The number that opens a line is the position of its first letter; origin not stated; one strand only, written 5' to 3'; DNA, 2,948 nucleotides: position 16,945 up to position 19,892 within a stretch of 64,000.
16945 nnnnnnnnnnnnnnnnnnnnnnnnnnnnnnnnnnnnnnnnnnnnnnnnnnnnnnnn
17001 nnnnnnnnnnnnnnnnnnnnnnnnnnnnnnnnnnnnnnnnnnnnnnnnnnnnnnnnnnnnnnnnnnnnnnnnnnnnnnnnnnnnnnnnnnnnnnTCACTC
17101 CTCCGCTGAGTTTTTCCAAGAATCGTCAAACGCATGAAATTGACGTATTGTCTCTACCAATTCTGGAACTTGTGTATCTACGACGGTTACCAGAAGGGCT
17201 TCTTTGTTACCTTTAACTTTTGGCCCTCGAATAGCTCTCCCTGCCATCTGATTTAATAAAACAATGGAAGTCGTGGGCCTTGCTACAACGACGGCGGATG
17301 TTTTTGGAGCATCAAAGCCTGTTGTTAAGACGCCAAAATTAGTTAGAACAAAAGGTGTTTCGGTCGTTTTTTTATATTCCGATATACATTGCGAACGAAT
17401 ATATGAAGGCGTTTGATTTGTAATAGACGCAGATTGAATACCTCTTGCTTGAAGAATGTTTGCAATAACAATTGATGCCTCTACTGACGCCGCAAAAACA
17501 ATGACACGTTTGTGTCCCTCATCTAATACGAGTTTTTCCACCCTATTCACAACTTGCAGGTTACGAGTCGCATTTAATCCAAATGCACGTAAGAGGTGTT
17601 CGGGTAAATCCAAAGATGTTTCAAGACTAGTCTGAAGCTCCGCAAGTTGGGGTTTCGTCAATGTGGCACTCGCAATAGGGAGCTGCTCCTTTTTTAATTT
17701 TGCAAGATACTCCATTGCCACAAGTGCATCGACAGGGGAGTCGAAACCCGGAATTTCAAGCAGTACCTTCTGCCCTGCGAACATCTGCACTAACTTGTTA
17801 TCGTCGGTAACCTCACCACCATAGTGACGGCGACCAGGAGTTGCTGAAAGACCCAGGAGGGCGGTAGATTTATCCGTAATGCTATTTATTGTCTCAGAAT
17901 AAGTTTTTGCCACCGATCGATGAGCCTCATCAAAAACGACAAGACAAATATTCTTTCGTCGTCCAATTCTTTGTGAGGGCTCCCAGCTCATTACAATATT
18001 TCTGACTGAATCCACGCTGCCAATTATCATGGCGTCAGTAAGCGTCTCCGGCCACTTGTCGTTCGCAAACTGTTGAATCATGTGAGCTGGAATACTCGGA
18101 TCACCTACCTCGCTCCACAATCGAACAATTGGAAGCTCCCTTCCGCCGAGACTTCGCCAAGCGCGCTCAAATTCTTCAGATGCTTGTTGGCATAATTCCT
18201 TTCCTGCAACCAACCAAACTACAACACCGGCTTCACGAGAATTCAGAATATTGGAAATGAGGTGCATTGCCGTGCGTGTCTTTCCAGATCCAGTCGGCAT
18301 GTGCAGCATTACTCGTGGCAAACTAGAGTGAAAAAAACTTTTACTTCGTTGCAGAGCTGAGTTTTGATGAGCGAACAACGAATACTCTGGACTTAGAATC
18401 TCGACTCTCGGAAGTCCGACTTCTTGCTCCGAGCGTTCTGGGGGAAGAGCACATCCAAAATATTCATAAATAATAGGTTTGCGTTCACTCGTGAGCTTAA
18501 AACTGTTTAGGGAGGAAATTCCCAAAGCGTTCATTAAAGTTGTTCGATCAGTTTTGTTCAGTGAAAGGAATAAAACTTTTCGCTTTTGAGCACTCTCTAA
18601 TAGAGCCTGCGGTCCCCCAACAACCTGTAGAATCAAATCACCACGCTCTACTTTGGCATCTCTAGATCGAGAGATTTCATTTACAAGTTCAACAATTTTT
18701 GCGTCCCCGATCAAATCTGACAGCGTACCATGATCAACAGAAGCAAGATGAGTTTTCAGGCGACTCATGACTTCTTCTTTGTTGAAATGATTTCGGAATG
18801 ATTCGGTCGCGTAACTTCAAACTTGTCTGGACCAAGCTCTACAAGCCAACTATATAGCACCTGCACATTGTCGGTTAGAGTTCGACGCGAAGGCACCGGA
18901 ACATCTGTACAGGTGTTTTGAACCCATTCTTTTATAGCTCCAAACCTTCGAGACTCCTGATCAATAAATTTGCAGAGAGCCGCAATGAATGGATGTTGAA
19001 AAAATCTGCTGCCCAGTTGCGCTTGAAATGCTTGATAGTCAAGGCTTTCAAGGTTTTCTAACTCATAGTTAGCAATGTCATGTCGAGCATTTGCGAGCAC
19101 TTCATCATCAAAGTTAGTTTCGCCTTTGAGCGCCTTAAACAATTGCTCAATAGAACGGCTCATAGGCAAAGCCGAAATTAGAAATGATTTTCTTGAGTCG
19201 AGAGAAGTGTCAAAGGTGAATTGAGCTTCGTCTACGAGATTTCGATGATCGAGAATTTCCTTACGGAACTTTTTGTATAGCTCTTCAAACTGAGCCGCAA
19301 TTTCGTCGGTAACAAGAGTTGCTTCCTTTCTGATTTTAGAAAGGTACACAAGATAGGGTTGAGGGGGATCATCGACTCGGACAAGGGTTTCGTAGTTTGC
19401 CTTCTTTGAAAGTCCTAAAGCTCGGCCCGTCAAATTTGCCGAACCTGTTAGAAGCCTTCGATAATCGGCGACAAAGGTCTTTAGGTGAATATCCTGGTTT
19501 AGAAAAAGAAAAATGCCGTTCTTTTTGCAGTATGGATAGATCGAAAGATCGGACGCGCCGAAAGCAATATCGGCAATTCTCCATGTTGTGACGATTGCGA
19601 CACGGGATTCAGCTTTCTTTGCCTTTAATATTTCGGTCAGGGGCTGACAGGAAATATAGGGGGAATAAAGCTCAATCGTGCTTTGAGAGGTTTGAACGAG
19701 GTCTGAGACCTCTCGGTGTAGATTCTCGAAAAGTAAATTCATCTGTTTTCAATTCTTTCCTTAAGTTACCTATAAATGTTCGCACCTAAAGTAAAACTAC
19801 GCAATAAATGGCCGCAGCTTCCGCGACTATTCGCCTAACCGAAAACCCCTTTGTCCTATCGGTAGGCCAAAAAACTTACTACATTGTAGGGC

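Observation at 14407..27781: Complete Ssp-type DNA phosphorothioation module facing a PLD / DEAH-helicase / GHKL-ATPase restriction operon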

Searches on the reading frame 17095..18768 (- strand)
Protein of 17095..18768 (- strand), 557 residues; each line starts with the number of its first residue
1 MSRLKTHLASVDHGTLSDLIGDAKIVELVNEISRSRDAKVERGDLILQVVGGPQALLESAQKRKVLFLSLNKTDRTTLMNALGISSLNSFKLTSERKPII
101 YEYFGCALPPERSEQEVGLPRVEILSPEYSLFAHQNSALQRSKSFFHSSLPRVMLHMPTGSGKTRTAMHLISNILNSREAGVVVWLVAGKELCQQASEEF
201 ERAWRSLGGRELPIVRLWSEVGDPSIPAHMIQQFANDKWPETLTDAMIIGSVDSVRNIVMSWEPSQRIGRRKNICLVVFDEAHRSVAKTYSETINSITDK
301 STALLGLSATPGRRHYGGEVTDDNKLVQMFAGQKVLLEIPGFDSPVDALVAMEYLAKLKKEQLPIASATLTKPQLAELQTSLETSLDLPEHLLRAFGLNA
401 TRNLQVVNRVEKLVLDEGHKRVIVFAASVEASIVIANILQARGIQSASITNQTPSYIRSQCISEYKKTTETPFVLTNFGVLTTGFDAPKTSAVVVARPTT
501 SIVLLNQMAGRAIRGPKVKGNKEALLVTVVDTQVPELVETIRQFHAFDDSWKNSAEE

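Call 4: search_protein_families(library=padloc, proteins=[window:17095-18768:-])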
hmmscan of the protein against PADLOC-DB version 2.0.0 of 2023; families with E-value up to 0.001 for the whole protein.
window:17095-18768:- (557 aa): 17 families
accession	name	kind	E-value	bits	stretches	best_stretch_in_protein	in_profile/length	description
PDLC02707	PbeA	-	6.8e-20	69.2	1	125-514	247-616/672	PbeA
PDLC02704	PbeA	-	2.6e-13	47.4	1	115-330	245-434/682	PbeA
PDLC02703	PbeA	-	5.9e-12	43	1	113-317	227-409/626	PbeA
PDLC03658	mREase_IV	-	9.3e-12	41.5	2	423-531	455-556/953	Type IV methyl-directed restriction enzyme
PDLC03659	mREase_IV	-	5.6e-11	39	1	276-519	338-557/945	Type IV methyl-directed restriction enzyme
PDLC03042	REase_I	-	3.2e-09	32.7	1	149-285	463-579/1170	Type I restriction enzyme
PDLC03049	REase_I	-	3.6e-07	26.6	0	135-199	172-236/807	Type I restriction enzyme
PDLC03047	REase_I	-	1.3e-06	24.4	0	464-514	652-702/1107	Type I restriction enzyme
PDLC02843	DpdE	-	2.8e-06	23.5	1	237-317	218-303/1091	DpdE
PDLC03597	REase_MTase_IIG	-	3.6e-05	19.5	0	118-200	155-237/1646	Type IIG restriction enzyme-methyltransferase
PDLC02706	PbeA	-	8.7e-05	19.3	1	154-315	289-435/722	PbeA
PDLC04140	mad8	-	0.00014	19.5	1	158-209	35-76/314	mads_8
PDLC01764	Cas3b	-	0.00055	16.6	0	154-182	291-319/844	-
PDLC01252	Cas3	-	0.00056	17.4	0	153-285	2-124/324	CAS-I; effector_G3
PDLC04531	PDC-M23B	-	0.00057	16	0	129-283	293-437/1060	-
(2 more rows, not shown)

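Call 5: search_protein_families(library=pfam, proteins=[window:17095-18768:-], max_evalue=0.01)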
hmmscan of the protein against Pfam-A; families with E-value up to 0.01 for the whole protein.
window:17095-18768:- (557 aa): 4 families
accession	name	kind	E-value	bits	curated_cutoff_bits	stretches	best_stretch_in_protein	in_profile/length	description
PF04851.21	ResIII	-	5.5e-23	82.1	22.5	1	129-312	2-163/164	Type III restriction enzyme, res subunit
PF00270.35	DEAD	-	1.8e-15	57.5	26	1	152-312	16-161/167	DEAD/DEAH box helicase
PF00271.37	Helicase_C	-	4.6e-10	40.2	23.5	1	407-514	3-108/110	Helicase conserved C-terminal domain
PF18766.7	SWI2_SNF2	-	1.6e-09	38.2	26.7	1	159-312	27-156/221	SWI2/SNF2 ATPase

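Call 6: search_protein_families(library=ncbifam, proteins=[window:17095-18768:-], max_evalue=0.01)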
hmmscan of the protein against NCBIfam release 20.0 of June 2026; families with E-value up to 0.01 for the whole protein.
window:17095-18768:- (557 aa): 9 families
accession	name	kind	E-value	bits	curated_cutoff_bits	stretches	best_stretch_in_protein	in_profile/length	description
NF053632.1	heli_RadD_YejH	equivalog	7e-28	97.2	720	1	247-525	90-350/573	DNA repair helicase RadD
NF008521.0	PRK11448.1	equivalog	8.4e-16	57.2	729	2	128-202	411-485/1123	type I restriction-modification system endonuclease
NF046051.1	restrict_EcoAI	equivalog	7.6e-12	44.4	550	2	134-201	161-229/768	EcoAI/FtnUII family type I restriction enzme subunit R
TIGR04095.1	dnd_restrict_1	equivalog_domain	2.1e-10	40.2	600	1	151-323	25-179/451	DNA phosphorothioation system restriction enzyme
NF010337.0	PRK13766.1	equivalog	6e-10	37.9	610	2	154-313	34-175/781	Hef nuclease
TIGR00348.1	hsdR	subfamily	4.7e-07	28.7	284.55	1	159-311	276-408/674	HsdR family type I site-specific deoxyribonuclease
NF041062.1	DpdE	equivalog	0.0015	16.5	500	0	239-315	215-301/1048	protein DpdE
NF008642.0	PRK11634.1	equivalog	0.0027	16.2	989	0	368-494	200-318/628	DEAD/DEAH family ATP-dependent RNA helicase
NF008394.0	PRK11192.1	equivalog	0.0071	15.2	507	0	411-514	239-340/441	ATP-dependent RNA helicase SrmB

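Call 38: search_solved_structures(query=window:17095-18768:-, max_evalue=0.001)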
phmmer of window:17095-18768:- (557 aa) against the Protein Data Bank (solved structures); distinct sequences matched with E-value up to 0.001: 4.
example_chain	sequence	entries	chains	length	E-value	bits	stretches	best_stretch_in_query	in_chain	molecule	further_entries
6jde_B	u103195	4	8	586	3.7e-14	55.4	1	274-515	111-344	Putative DNA repair helicase RadD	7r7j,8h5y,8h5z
7clg_A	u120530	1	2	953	3.3e-10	42.4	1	423-530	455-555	Putative helicase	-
1wp9_A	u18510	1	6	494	0.0003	22.7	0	154-313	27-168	ATP-dependent RNA helicase, putative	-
3h1t_A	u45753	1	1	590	0.00042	22.3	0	463-514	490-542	Type I site-specific restriction-modification system, R (Restriction) subunit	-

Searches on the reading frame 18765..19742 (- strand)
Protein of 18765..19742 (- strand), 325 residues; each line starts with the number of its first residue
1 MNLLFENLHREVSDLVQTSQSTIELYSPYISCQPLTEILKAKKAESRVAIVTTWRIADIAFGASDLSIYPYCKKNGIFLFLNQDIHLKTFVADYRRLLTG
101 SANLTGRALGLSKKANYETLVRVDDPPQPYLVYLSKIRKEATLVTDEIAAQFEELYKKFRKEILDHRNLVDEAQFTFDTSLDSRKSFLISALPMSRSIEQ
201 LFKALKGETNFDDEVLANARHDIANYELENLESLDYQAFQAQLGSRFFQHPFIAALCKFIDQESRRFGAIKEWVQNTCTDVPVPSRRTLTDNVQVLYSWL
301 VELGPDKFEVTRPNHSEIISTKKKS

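Call 4: search_protein_families(library=padloc, proteins=[window:18765-19742:-])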
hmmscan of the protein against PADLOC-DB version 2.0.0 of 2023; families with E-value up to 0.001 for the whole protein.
window:18765-19742:- (325 aa): 7 families
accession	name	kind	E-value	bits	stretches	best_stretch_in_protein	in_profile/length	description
PDLC02614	DrmC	-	4.8e-07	27.7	1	8-126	22-138/153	DrmC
PDLC03829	ZacB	-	5.1e-07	26.9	1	76-160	293-362/586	-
PDLC02599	DrmC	-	9.7e-05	19.5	1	16-111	18-111/387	DrmC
PDLC02606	DrmC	-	0.00026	18.8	1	65-110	105-148/182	DrmC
PDLC02585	DrmC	-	0.00026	18.6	1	66-110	177-219/253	DrmC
PDLC03924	MkoC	-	0.00032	16.9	1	12-125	997-1118/1136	-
PDLC02607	DrmC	-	0.00056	17.3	1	85-126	203-240/265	DrmC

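Call 5: search_protein_families(library=pfam, proteins=[window:18765-19742:-], max_evalue=0.01)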
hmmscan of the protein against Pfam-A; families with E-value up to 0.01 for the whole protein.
window:18765-19742:- (325 aa): 2 families
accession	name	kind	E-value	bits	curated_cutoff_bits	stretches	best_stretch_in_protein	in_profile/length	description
PF13091.12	PLDc_2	-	9.1e-11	42.2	27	1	15-127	4-119/132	PLD-like domain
PF00614.28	PLDc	-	0.0034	17.8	21.9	1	86-108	6-28/28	Phospholipase D Active site motif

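Call 6: search_protein_families(library=ncbifam, proteins=[window:18765-19742:-], max_evalue=0.01)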
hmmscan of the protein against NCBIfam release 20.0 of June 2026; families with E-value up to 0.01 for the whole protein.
window:18765-19742:- (325 aa): 1 family
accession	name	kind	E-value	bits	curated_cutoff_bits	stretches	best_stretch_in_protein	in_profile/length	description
NF038319.1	DISARM_DrmC_I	equivalog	5.3e-05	22.9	133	1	69-109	169-208/236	DISARM system phospholipase D-like protein DrmC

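Call 39: search_solved_structures(query=window:18765-19742:-, max_evalue=0.1)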
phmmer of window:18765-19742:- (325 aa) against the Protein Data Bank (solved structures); distinct sequences matched with E-value up to 0.1: 0.

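Call 41: find_homologous_proteins(query=window:18765-19742:-)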
Query window:18765-19742:- (325 aa): 86 proteins with E <= 0.001 among 2581 candidates.
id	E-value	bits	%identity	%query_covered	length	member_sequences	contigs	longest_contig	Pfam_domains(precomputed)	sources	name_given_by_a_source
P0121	9.4e-213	723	100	100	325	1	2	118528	PF13091.13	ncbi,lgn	ncbi:MAG: phosphatidylserine/phosphatidylglycerophosphate/cardiolipin synthase family protein [Pseud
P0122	3.1e-192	656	90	100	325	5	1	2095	PF13091.13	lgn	-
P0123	2.0e-166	571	78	99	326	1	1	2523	PF13091.13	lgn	-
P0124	9.3e-166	569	77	99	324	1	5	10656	PF13091.13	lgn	-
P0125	2.0e-163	561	76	99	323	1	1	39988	PF13091.13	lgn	-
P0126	4.4e-156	537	72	99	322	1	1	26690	PF13091.13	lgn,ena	-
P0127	4.8e-152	524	71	98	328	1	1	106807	PF13091.13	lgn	-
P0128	1.3e-145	503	66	99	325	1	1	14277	PF13091.13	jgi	-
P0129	4.7e-107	376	56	100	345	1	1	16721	-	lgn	-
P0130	2.5e-102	361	51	100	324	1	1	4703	PF13091.13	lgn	-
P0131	1.1e-101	358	50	99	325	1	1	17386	PF13091.13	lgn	-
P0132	2.1e-101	358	52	98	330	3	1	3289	PF13091.13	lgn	-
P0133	1.8e-98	348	51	97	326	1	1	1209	PF13091.13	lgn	-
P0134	2.1e-96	341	50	98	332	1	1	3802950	PF13091.13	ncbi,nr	ncbi:MAG: phospholipase D-like domain-containing protein [Elusimicrobiota bacterium]|nr:MAG: phospho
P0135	8.1e-94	333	49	98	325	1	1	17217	PF13091.13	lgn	-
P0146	9.4e-68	247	42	97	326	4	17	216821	PF13091.13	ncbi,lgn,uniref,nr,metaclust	ncbi:hypothetical protein DU86_11230 [Methanosarcina mazei]|uniref:Phospholipase D-like domain-conta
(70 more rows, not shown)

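Call 42: find_encoding_contigs(protein=P0146, flank=10000, max_places=2)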
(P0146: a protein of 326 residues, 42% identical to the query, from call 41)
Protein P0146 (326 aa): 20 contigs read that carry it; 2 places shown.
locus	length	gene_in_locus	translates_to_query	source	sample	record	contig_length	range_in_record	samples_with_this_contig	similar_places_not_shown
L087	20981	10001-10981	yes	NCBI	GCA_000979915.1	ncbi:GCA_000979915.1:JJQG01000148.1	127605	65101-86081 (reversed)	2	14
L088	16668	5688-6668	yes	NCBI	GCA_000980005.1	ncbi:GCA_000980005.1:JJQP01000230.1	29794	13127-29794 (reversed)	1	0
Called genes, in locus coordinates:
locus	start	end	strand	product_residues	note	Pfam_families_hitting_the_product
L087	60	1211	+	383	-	PF06803:DUF1232 (weak)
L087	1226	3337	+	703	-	PF00270:DEAD, PF04851:ResIII, PF00271:Helicase_C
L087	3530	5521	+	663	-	PF02463:SMC_N, PF13476:AAA_23, PF13514:AAA_27 (weak), PF13555:AAA_29 (weak)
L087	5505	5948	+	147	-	PF27807:DNA_S_mod_dnd_assoc_4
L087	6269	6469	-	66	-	-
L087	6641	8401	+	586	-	PF13589:HATPase_c_3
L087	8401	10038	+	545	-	PF00270:DEAD, PF04851:ResIII, PF18766:SWI2_SNF2 (weak), PF00271:Helicase_C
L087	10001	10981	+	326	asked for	PF13091:PLDc_2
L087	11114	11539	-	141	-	-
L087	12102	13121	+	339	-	PF17761:DUF1016_N, PF06250:YhcG_C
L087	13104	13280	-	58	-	-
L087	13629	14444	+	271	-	PF04326:SLFN_AlbA_2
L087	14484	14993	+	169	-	PF13749:HATPase_c_4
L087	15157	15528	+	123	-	PF10049:DUF2283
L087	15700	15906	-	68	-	PF15919:HicB_lk_antitox (weak)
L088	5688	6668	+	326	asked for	PF13091:PLDc_2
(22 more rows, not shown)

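Call 43: find_encoding_contigs(protein=P0127, flank=10000, max_places=2)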
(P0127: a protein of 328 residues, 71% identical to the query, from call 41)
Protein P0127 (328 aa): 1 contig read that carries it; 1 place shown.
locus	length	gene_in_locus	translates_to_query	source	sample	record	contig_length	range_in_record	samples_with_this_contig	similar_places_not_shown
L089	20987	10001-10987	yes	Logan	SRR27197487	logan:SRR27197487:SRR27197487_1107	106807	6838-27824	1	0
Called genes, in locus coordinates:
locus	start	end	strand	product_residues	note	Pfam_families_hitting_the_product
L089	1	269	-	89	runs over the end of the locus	-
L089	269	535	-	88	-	PF14076:DUF4258 (weak)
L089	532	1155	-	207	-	-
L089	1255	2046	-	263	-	PF01223:Endonuclease_NS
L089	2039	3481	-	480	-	-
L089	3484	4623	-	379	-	PF00266:Aminotran_5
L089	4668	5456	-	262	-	PF01507:PAPS_reduct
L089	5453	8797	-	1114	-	-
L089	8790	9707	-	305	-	PF13182:DUF4007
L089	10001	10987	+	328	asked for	PF13091:PLDc_2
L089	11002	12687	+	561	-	PF13589:HATPase_c_3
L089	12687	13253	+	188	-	PF02229:PC4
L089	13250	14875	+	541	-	PF00270:DEAD, PF04851:ResIII, PF18766:SWI2_SNF2 (weak), PF00271:Helicase_C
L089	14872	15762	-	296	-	-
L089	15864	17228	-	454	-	PF00072:Response_reg, PF07728:AAA_5 (faint), PF00158:Sigma54_activat, PF14532:Sigma54_activ_2, PF25601:AAA_lid_14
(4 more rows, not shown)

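Call 44: find_encoding_contigs(protein=P0125, flank=10000, max_places=2)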
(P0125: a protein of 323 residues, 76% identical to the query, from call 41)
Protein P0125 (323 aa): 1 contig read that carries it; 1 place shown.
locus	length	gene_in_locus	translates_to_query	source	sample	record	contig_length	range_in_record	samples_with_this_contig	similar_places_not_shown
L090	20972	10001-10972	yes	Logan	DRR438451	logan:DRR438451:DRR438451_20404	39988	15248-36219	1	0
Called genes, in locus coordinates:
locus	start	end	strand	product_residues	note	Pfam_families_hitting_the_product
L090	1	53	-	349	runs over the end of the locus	-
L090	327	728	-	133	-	-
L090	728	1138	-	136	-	PF00072:Response_reg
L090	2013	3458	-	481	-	-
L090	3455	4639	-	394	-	PF00266:Aminotran_5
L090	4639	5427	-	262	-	PF01507:PAPS_reduct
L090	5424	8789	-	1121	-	-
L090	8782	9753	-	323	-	PF13182:DUF4007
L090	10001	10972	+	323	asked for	PF13091:PLDc_2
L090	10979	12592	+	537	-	PF04851:ResIII, PF00270:DEAD, PF16203:ERCC3_RAD25_C (weak), PF00271:Helicase_C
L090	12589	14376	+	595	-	PF02518:HATPase_c (weak), PF13589:HATPase_c_3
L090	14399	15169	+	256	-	PF12705:PDDEXK_1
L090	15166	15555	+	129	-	PF04266:ASCH (weak)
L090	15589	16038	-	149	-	-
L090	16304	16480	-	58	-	-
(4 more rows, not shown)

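Call 58: predict_structure(alignment_id=A2)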
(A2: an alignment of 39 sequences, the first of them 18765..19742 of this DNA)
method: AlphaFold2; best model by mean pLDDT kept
length: 325 residues; sequences in the alignment: 39
mean_pLDDT: 94.5   pTM: 0.88
mean pLDDT of the five models: 94.5, 94.4, 93.8, 93.8, 92.7
residues with pLDDT >= 90: 298; 70-90: 24; 50-70: 2; < 50: 1
segments of 3 or more residues with pLDDT < 50: none
pLDDT, mean of each block of 10 residues (from residue 1): 92 97 97 97 95 96 95 98 97 97 97 96 95 95 96 96 90 95 84 97 96 94 97 98 98 96 93 94 90 95 94 89 74
secondary structure, 60 per line:
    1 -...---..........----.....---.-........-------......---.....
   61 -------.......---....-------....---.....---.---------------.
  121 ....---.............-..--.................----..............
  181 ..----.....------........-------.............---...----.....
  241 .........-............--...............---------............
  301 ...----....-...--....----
elements in order: E2-4 H8-17 E22-26 H32-39 E47-52 H56-60 H68-74 E78-81 E89-92 E96-100 E120-124 H128-140 H146-162 H167-182 H198-205 H213-225 H236-249 H251-262 H267-277 H289-303 E308-311 E318-321

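Call 90: find_encoding_contigs(protein=P0121, flank=3000, max_places=3)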
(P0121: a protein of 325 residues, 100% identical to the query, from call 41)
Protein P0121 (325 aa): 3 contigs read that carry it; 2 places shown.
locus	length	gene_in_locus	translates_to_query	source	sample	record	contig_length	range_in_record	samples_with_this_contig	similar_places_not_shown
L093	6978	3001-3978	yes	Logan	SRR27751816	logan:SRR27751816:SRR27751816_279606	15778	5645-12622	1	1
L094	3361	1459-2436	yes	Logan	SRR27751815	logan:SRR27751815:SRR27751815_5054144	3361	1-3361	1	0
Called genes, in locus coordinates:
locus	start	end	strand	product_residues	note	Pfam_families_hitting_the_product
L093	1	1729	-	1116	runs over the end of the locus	-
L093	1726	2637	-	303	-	PF13182:DUF4007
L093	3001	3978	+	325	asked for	PF13091:PLDc_2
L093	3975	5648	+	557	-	PF00270:DEAD, PF04851:ResIII, PF18766:SWI2_SNF2, PF00271:Helicase_C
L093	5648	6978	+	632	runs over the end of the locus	PF13589:HATPase_c_3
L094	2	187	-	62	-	?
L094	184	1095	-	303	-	PF13182:DUF4007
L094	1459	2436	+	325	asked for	PF13091:PLDc_2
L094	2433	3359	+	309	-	?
